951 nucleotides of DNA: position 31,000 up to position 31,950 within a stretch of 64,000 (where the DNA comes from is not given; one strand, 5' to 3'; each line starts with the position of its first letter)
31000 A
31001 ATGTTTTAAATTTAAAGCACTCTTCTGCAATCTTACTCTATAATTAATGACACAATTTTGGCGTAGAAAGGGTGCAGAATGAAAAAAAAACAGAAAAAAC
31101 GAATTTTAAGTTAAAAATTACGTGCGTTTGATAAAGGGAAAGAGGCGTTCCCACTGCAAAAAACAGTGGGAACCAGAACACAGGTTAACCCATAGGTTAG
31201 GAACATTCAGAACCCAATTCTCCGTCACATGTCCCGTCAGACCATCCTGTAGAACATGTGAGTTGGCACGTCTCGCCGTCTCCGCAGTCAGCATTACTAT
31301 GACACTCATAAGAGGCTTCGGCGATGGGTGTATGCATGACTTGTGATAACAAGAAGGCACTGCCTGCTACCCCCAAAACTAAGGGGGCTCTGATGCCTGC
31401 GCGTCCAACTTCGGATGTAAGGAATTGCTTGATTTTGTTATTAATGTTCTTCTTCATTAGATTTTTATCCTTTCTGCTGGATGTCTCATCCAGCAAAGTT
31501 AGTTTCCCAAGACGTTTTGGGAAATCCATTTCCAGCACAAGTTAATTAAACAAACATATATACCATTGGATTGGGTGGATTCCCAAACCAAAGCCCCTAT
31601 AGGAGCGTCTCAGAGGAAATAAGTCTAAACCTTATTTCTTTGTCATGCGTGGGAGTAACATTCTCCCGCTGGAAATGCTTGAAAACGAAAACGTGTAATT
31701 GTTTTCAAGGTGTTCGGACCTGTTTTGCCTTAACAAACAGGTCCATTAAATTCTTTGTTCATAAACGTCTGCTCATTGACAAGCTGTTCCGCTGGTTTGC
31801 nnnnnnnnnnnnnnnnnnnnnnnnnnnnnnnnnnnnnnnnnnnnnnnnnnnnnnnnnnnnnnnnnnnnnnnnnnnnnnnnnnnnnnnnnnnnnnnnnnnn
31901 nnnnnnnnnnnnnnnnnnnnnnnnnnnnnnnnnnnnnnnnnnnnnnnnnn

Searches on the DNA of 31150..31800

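Call 114: search_rna_families(source=window, start=31150, end=31800, threshold=evalue, max_evalue=1)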
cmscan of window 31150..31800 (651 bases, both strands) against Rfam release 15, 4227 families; matches with E-value up to 1: 1.
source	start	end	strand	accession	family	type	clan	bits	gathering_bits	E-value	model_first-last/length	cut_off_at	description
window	31442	31553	-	RF02192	TCL6_2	Gene; lncRNA;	-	18.6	45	0.85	1-126/126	no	T-cell leukemia/lymphoma 6 conserved region 2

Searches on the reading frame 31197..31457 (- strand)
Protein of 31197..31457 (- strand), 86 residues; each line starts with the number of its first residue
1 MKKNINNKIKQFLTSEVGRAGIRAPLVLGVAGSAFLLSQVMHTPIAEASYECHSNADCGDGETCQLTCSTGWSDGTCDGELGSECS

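Call 5: search_protein_families(library=pfam, proteins=[window:31197-31457:-], max_evalue=0.01)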
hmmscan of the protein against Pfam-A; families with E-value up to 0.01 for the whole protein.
window:31197-31457:- (86 aa): 1 family
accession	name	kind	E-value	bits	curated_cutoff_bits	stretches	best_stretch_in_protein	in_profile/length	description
PF24300.1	KWL1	-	0.0094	16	27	1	34-85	16-67/202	Kiwellin-1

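Call 9: search_protein_families(library=ncbifam, proteins=[window:31197-31457:-], max_evalue=0.01)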
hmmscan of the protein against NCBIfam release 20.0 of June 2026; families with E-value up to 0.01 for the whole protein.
window:31197-31457:- (86 aa): 0 families

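Call 69: search_protein_families(library=ncbifam, proteins=[window:31200-31457:-], max_evalue=1)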
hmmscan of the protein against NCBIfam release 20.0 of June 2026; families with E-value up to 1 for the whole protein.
seq(86 aa): 1 family
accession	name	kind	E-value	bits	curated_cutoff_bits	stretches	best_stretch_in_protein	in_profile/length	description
TIGR04201.1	Myxo_Cys_RPT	repeat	0.031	14.4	25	1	51-65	4-18/22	Cys-rich repeat-containing protein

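Call 98: search_protein_representatives(alignment_id=A7)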
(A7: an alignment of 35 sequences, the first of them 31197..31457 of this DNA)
Query: 35 sequences, 80 profile positions. Proteins with E-value up to 0.001 (for the whole library): 186; up to 1e-10: 66; up to 1e-30: 1. The best 150 are listed.
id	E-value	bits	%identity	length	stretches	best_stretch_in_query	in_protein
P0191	6.6e-32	125.7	-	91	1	1-79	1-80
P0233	1.0e-26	109.1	-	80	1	1-78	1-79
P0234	6.8e-24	100.0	-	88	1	1-78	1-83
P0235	2.0e-23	98.5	-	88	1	1-79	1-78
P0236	2.2e-23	98.4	-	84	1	1-78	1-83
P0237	1.2e-22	96.0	-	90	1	1-75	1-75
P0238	1.9e-22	95.4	-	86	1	1-79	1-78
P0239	2.1e-22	95.2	-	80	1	1-78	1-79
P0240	3.9e-22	94.4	-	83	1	1-78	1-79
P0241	1.1e-21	92.9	-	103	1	1-77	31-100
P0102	1.3e-21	92.7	-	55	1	2-53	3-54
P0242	4.9e-21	90.8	-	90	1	1-79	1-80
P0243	6.4e-21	90.5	-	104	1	1-72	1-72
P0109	1.2e-20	89.6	-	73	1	2-51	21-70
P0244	1.5e-20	89.3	-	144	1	1-79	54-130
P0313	2.9e-08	49.9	-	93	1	2-72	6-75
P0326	4.8e-07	46.0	-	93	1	4-67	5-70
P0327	5.5e-07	45.8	-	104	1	7-68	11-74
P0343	6.5e-06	42.4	-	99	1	2-66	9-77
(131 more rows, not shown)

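Call 100: find_encoding_contigs(protein=P0326, flank=8000, max_places=2)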
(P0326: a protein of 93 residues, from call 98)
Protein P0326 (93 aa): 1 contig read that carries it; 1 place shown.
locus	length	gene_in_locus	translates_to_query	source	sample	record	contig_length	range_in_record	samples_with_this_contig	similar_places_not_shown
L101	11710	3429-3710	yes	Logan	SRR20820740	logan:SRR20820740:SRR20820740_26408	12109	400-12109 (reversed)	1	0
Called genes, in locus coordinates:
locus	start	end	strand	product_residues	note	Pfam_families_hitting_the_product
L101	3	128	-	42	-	?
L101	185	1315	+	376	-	PF01478:Peptidase_A24 (weak)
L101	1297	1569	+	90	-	PF27806:HxsD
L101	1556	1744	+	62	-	-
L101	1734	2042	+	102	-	PF27806:HxsD (faint)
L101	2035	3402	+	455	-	PF04055:Radical_SAM, PF13353:Fer4_12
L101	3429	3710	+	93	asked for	-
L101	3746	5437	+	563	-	PF04055:Radical_SAM, PF13353:Fer4_12 (weak)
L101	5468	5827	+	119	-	PF02675:AdoMet_dc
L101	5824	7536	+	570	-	PF04055:Radical_SAM, PF01861:BpsA_C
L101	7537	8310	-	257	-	-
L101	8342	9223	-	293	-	-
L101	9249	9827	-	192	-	PF01876:RNase_P_p30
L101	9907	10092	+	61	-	-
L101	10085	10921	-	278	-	PF01171:ATP_bind_3, PF03054:tRNA_Me_trans, PF06508:QueC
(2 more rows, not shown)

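Call 101: find_encoding_contigs(protein=P0343, flank=8000, max_places=2)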
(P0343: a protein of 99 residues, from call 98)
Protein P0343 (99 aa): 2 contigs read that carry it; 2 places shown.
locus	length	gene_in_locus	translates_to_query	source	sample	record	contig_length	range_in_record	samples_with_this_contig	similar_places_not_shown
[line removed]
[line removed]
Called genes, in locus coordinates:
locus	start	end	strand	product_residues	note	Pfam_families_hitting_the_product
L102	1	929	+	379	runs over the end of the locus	PF01300:Sua5_yciO_yrdC, PF01451:LMWPc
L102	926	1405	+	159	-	PF02502:LacAB_rpiB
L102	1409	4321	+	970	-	PF17389:Bac_rhamnosid6H, PF22422:MGH1-like_GH, PF03200:Glyco_hydro_63 (faint), PF01204:Trehalase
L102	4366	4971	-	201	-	PF00551:Formyl_trans_N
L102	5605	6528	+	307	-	PF13527:Acetyltransf_9, PF00583:Acetyltransf_1, PF13673:Acetyltransf_10, PF13508:Acetyltransf_7, PF08445:FR47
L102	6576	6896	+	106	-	-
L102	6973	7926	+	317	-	PF26550:Tricorn_2nd (faint), PF26549:Tricorn_N, PF07676:PD40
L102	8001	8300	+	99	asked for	-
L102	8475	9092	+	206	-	?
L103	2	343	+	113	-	?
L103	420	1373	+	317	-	PF26550:Tricorn_2nd (faint), PF26549:Tricorn_N, PF07676:PD40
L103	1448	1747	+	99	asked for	-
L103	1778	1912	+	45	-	?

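Call 102: find_encoding_contigs(protein=P0327, flank=8000, max_places=2)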
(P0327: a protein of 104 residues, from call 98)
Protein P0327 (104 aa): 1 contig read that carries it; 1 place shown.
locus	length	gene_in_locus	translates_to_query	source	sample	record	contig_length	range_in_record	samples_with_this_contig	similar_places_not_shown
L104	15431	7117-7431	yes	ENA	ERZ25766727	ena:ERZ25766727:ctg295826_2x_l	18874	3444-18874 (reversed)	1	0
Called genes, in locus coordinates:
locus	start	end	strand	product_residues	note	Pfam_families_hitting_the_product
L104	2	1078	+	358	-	?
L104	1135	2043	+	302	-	-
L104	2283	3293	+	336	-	PF00158:Sigma54_activat, PF14532:Sigma54_activ_2, PF25601:AAA_lid_14, PF02954:HTH_8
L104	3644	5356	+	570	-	PF00534:Glycos_transf_1, PF13692:Glyco_trans_1_4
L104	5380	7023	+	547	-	-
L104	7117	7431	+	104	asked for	-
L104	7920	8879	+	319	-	-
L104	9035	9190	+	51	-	-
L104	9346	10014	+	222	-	PF07676:PD40 (faint), PF25174:Beta-prop_THOC3 (faint), PF26549:Tricorn_N (faint), PF26550:Tricorn_2nd (faint)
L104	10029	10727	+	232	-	PF01478:Peptidase_A24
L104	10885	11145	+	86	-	-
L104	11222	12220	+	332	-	-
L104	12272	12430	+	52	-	-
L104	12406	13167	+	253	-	PF03227:GILT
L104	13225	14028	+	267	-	PF10670:DUF4198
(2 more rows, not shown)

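Call 103: find_encoding_contigs(protein=P0313, flank=8000, max_places=2)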
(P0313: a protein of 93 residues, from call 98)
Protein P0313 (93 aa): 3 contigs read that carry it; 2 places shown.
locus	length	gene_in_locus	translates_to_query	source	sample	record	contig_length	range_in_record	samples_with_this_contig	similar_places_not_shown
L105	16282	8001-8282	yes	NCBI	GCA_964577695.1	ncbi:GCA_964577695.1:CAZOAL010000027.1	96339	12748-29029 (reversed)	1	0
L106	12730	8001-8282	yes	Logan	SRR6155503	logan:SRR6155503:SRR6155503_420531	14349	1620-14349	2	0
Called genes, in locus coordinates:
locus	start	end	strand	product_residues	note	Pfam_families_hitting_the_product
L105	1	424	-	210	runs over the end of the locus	-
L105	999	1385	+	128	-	-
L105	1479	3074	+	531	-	PF13435:Cytochrome_C554, PF01323:DSBA (weak), PF03227:GILT, PF13743:Thioredoxin_5 (weak)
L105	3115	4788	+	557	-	PF00534:Glycos_transf_1, PF13692:Glyco_trans_1_4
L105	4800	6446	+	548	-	PF00534:Glycos_transf_1 (weak), PF13692:Glyco_trans_1_4 (weak)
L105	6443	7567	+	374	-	PF01478:Peptidase_A24, PF06819:Arc_PepC (faint)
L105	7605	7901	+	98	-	PF03992:ABM (weak)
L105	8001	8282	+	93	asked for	-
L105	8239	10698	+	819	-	PF02012:BNR (faint), PF15902:Sortilin-Vps10, PF25852:DUF6242_C (faint), PF15902:Sortilin-Vps10 (weak), PF14870:PSII_BNR, PF13860:FlgD_ig, PF18962:Por_Secre_tail (faint)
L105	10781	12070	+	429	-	PF16822:ALGX (faint), PF13472:Lipase_GDSL_2 (weak)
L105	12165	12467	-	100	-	-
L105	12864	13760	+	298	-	PF02633:Creatininase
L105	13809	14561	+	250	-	PF05721:PhyH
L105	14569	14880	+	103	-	-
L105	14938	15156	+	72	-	-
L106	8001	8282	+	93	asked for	-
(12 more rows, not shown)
